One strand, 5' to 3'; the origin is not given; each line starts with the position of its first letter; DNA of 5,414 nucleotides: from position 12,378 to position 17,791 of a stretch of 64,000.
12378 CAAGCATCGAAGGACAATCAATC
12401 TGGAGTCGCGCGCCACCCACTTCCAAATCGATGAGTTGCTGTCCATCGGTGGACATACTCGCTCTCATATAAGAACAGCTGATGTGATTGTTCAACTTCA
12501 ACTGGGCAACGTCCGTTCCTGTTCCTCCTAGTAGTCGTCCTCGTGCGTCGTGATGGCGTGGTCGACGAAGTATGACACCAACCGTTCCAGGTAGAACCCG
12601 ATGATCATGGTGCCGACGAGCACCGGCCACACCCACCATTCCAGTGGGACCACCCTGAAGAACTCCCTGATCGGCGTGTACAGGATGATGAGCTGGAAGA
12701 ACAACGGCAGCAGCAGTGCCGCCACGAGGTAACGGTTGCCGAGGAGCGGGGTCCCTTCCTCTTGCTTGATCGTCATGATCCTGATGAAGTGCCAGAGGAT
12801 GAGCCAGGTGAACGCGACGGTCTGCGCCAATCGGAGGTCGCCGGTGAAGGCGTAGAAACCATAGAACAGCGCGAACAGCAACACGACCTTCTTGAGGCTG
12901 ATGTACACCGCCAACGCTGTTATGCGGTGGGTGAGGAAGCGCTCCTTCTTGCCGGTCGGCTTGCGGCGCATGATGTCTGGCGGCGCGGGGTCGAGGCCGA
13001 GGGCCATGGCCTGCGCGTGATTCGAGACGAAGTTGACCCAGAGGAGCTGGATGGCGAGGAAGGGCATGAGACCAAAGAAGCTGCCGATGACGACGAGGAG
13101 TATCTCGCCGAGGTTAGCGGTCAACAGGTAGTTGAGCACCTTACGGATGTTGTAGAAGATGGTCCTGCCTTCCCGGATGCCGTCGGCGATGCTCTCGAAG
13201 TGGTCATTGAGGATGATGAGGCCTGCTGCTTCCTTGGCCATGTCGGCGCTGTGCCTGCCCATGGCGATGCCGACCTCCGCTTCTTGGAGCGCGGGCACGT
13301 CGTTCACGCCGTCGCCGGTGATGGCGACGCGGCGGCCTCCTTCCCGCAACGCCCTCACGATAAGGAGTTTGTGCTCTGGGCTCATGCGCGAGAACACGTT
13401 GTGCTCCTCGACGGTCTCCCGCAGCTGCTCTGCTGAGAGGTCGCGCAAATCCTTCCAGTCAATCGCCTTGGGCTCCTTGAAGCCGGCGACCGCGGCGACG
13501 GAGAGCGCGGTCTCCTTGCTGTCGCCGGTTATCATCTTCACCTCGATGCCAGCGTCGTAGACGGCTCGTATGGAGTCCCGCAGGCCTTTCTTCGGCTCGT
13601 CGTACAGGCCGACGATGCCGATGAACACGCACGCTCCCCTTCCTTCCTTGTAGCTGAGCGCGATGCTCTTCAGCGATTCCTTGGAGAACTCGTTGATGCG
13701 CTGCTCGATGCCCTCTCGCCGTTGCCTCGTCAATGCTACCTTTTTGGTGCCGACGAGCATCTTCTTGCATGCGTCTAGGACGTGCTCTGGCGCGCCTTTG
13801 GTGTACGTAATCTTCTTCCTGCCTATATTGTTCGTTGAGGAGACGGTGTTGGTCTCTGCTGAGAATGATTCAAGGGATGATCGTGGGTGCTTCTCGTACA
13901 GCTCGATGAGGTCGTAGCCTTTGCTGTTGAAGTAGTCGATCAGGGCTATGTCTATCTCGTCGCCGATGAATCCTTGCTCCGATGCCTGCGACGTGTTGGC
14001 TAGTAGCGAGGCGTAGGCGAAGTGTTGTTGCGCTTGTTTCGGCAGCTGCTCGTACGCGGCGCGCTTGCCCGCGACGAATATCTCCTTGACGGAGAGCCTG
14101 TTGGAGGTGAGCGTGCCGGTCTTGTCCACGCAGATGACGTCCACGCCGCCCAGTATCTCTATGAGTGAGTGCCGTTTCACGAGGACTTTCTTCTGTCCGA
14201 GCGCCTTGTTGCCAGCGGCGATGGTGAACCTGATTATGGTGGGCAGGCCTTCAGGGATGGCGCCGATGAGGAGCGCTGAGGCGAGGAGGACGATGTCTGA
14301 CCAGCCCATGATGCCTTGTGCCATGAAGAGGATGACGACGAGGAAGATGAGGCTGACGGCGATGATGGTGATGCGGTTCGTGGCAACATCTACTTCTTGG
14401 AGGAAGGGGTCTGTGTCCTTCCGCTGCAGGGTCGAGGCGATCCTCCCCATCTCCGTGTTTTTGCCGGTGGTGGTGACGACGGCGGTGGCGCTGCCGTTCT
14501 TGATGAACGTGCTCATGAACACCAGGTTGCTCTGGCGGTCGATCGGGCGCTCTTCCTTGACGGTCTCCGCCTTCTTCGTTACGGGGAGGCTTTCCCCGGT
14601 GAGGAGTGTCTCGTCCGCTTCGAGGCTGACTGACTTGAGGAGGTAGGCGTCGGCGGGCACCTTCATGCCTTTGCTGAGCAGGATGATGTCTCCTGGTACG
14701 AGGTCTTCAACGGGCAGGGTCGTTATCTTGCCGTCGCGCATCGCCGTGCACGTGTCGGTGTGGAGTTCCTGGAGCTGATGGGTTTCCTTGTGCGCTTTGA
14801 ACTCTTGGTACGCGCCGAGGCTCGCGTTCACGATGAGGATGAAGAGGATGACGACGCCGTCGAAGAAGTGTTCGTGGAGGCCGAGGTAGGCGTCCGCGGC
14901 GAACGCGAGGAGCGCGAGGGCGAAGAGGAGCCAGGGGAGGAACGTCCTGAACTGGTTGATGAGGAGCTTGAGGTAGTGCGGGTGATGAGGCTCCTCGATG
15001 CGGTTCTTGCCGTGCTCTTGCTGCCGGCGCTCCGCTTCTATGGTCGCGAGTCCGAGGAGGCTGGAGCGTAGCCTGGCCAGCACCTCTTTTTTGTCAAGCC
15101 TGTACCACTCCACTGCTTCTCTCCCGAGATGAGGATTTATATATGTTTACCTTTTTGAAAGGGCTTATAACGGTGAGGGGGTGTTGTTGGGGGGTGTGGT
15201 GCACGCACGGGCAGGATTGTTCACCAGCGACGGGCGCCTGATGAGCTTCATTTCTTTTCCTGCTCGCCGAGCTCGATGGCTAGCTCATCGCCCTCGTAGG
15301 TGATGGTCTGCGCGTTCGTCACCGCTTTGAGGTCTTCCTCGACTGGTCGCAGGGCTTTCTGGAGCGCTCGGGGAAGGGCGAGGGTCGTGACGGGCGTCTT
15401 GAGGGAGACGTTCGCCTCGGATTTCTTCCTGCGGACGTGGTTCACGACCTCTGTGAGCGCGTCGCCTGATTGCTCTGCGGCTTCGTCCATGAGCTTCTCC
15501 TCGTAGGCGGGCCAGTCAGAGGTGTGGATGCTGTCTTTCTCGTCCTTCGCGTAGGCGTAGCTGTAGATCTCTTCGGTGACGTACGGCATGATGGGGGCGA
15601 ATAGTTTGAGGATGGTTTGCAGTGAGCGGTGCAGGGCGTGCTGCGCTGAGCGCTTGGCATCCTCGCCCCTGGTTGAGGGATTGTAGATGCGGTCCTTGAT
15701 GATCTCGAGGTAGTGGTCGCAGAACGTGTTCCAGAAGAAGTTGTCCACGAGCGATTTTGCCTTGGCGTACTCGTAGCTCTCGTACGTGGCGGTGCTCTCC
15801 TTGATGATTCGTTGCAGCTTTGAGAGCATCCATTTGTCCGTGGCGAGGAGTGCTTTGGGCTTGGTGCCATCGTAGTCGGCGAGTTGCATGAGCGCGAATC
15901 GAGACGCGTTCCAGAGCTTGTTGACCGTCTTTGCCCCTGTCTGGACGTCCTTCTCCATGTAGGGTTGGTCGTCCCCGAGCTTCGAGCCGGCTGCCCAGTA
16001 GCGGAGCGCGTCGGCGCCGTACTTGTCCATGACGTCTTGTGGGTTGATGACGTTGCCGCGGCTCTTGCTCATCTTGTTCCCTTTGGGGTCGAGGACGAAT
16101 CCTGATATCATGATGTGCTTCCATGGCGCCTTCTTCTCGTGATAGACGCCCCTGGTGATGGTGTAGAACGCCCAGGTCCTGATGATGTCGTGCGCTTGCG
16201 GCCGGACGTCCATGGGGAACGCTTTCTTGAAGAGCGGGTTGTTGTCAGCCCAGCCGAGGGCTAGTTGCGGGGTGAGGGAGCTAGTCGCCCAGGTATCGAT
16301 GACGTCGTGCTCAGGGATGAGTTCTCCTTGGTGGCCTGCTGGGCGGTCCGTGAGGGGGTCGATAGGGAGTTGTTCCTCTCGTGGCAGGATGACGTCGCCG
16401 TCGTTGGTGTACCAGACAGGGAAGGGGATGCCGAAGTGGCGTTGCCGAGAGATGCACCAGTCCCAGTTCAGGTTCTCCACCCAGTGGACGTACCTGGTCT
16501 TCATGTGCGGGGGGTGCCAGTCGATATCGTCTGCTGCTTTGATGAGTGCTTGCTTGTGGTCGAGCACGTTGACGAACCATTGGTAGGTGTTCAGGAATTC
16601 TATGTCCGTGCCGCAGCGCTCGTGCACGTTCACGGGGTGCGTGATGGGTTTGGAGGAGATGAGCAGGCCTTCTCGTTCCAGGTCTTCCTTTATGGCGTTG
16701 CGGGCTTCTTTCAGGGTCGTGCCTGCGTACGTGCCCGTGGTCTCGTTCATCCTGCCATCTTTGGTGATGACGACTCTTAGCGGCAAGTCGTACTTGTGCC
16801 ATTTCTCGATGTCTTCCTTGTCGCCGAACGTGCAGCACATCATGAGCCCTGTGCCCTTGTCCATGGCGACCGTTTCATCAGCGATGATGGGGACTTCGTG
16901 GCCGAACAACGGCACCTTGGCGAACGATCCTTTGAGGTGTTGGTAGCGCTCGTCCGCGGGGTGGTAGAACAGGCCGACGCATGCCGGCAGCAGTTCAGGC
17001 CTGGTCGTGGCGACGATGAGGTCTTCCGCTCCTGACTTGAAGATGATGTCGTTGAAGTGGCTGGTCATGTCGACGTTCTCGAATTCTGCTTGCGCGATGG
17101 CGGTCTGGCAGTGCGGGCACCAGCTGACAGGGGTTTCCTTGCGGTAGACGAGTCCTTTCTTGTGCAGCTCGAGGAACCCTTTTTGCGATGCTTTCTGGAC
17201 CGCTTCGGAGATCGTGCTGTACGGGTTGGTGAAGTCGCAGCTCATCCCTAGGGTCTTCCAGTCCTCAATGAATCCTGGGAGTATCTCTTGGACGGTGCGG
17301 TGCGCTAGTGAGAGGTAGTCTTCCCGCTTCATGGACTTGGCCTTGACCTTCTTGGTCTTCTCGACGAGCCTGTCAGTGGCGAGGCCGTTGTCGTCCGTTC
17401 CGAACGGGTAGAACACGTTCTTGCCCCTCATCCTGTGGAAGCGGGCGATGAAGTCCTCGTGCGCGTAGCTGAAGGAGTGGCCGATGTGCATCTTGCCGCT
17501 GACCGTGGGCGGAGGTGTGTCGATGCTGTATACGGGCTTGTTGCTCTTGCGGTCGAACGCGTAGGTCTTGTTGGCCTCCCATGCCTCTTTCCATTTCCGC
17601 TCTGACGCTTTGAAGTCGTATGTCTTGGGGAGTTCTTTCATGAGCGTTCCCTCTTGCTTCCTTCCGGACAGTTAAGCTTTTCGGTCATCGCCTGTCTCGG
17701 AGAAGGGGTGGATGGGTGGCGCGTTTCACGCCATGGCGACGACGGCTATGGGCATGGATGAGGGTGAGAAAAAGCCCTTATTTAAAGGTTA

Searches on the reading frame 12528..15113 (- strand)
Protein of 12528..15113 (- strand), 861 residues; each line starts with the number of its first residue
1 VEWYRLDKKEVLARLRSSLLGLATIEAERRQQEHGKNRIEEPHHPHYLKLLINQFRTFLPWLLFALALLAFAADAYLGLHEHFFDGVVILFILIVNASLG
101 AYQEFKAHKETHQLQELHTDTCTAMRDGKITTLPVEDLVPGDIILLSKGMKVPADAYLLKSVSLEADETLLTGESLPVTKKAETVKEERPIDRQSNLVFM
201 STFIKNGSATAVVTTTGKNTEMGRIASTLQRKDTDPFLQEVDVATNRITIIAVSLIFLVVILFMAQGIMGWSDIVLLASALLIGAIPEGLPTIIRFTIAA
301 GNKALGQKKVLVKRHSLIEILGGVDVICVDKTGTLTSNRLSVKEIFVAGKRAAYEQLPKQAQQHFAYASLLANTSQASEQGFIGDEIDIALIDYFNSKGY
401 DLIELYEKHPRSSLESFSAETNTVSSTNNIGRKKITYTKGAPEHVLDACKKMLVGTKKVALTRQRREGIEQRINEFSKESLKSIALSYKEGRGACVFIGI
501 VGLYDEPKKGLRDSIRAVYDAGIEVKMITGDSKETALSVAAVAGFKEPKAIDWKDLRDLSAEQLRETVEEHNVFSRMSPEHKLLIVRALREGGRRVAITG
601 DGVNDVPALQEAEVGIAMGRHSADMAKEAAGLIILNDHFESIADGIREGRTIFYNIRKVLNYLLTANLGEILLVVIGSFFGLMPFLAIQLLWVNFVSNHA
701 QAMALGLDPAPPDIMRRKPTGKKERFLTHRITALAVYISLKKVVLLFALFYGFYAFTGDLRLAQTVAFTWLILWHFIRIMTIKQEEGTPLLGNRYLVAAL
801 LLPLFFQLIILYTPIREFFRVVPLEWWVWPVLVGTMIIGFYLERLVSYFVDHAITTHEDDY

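Call 72: search_protein_families(library=ncbifam, proteins=[window:12528-15113:-], max_evalue=1e-10)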
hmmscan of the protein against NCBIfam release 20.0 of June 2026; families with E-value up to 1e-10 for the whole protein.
window:12528-15113:- (861 aa): 19 families
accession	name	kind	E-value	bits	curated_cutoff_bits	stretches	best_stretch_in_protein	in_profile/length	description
TIGR01522.1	ATPase-IIA2_Ca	equivalog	3.2e-149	498.3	798.3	1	11-815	12-814/854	calcium-transporting P-type ATPase, PMR1-type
TIGR01116.1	ATPase-IIA1_Ca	equivalog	2.5e-133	445.9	703.4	2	432-835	393-783/799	calcium-translocating P-type ATPase, SERCA-type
TIGR01647.1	ATPase-IIIA_H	equivalog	3.1e-114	382.8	615.5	1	21-750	1-686/755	plasma-membrane proton-efflux P-type ATPase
TIGR01517.1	ATPase-IIB_Ca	equivalog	5.6e-113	378.8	507.05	1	14-839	47-873/882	calcium-translocating P-type ATPase, PMCA-type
TIGR01524.1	ATPase-IIIB_Mg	equivalog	7.8e-102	341.6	610.75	1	8-837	20-847/867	magnesium-translocating P-type ATPase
NF011702.0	PRK15122.1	subfamily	1.1e-99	334.6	975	1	8-839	36-888/907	magnesium-translocating P-type ATPase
TIGR01523.1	ATPase-IID_K-Na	equivalog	2.5e-98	330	645.05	2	427-756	503-861/997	potassium/sodium efflux P-type ATPase, fungal-type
TIGR01106.1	ATPase-IIC_X-K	subfamily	6.8e-97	325.4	946.1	2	4-544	18-606/997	Na,H/K antiporter P-type ATPase subunit alpha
TIGR01494.1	ATPase_P-type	subfamily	3.4e-83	279.7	62.3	2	88-354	1-241/478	HAD-IC family P-type ATPase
TIGR01525.1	ATPase-IB_hvy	subfamily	4.7e-69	233.7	346.25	2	77-546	12-428/560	heavy metal translocating P-type ATPase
TIGR01657.1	P-ATPase-V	hypoth_equivalog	5e-64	216.4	618.25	2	19-545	138-697/1055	ATP13A2 family polyamine export P-type ATPase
TIGR01512.1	ATPase-IB2_Cd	subfamily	1.7e-48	165.5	313.5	2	70-348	5-258/494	cadmium family heavy metal-translocating P-type ATPase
TIGR01511.1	ATPase-IB1_Cu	subfamily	3.4e-48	164.8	397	2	78-385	38-324/542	copper-translocating P-type ATPase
NF008262.1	PRK11033.1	equivalog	1.6e-36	126.1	1005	1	77-351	190-452/731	zinc/cadmium/mercury/lead-transporting ATPase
TIGR01497.1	kdpB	equivalog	4.2e-32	111.1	527.9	2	84-546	65-486/675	potassium-transporting ATPase subunit KdpB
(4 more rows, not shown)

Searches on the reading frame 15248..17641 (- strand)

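Call 72: search_protein_families(library=ncbifam, proteins=[window:15248-17641:-], max_evalue=1e-10)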
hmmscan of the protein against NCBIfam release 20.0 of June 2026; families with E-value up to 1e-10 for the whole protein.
window:15248-17641:- (797 aa): 16 families
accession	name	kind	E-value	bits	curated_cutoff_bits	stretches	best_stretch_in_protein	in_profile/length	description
NF009687.0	PRK13208.1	equivalog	0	1078.3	738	1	2-789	4-795/801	valine--tRNA ligase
NF000540.1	alt_ValS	exception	1e-244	814.3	900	2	97-779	115-825/827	valine--tRNA ligase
TIGR00422.1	valS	equivalog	1.7e-240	800.5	612.1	1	5-782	2-786/863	valine--tRNA ligase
NF004349.1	PRK05729.1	equivalog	1.4e-194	648.8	704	1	6-783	2-770/860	valine--tRNA ligase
NF011492.0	PRK14900.1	equivalog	3.1e-148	495.5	1783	1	3-757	8-770/1044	valine--tRNA ligase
TIGR00392.1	ileS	equivalog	2.6e-131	439.5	621.4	2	249-765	310-858/861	isoleucine--tRNA ligase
NF008957.0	PRK12300.1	subfamily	7e-75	252.6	677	2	475-749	578-829/946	leucine--tRNA ligase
NF040702.1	ileS_w_GNAT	exception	1.4e-74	251.4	1999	3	446-744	706-1002/1100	isoleucine--tRNA ligase, N-acetyltransferase domain-containing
NF000257.1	MupA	exception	2.1e-69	234.3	1900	3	439-756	500-817/1024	mupirocin-resistant isoleucine--tRNA ligase MupA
TIGR00395.1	leuS_arch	equivalog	3.4e-62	210.7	648.5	2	471-740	568-817/938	leucine--tRNA ligase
NF000258.1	MupB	exception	3.9e-61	207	1900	2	255-754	301-817/1033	mupirocin-resistant isoleucine--tRNA ligase MupB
TIGR00396.1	leuS_bact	equivalog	1.4e-59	202.1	548.4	2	8-187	1-167/843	leucine--tRNA ligase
TIGR00398.1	metG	equivalog_domain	2.5e-37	128.8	336.35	2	508-707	313-512/530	methionine--tRNA ligase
NF008900.0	PRK12267.1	equivalog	8.5e-29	100.5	598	2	460-716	237-497/648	methionine--tRNA ligase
NF001100.0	PRK00133.1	equivalog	5e-28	98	587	1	45-181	14-135/676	methionine--tRNA ligase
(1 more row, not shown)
